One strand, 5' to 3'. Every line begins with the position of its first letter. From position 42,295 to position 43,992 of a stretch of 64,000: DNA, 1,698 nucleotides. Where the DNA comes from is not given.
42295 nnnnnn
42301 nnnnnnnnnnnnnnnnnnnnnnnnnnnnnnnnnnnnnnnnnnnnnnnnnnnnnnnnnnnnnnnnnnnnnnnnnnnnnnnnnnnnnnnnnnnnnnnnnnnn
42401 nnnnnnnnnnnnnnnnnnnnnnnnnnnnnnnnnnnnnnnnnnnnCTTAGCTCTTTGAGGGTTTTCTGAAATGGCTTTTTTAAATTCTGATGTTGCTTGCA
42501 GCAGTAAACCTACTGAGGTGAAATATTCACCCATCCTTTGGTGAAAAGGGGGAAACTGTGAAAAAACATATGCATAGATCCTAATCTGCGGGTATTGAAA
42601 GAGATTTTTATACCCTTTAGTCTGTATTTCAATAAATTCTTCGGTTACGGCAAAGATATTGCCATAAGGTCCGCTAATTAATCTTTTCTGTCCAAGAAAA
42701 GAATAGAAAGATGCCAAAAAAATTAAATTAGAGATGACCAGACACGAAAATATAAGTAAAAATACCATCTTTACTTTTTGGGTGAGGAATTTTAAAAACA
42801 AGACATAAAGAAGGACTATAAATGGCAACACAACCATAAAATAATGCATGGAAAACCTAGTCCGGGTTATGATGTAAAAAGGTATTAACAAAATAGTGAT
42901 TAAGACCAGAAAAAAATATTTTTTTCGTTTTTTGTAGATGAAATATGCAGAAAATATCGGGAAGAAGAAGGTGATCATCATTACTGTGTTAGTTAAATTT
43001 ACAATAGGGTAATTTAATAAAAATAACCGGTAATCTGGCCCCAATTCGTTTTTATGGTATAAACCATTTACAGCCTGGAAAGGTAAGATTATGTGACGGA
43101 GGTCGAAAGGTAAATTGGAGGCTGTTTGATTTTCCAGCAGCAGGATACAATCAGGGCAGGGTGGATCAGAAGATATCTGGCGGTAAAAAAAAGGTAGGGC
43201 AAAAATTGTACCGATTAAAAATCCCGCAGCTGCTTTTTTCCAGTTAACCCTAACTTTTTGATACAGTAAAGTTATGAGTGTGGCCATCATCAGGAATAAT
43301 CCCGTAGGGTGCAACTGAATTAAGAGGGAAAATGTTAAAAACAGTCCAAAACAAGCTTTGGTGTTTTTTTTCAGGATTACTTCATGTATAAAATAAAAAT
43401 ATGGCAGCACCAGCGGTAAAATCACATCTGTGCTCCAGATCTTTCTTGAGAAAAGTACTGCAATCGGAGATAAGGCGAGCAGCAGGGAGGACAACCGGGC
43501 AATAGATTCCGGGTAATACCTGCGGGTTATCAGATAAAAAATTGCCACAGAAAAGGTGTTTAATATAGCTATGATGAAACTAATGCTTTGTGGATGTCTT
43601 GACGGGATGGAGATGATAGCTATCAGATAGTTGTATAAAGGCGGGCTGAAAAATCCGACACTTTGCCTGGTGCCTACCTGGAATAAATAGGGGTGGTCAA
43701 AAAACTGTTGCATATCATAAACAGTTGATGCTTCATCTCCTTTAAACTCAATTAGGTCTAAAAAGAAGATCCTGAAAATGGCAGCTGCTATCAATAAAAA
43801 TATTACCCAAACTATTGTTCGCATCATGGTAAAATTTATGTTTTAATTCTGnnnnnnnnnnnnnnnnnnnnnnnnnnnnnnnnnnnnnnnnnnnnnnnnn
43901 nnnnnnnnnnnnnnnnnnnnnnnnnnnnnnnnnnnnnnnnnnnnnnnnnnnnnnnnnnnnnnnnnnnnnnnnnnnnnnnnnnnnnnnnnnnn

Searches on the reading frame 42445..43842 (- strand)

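Call 29: search_protein_families(library=pfam, proteins=[window:42445-43842:-], max_evalue=0.001)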
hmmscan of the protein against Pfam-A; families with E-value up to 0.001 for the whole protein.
window:42445-43842:- (466 aa): 1 family
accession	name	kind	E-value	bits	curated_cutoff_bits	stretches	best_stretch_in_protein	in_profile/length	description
PF13231.12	PMT_2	-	5.2e-11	43.4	26.1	1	67-217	3-156/160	Dolichyl-phosphate-mannose-protein mannosyltransferase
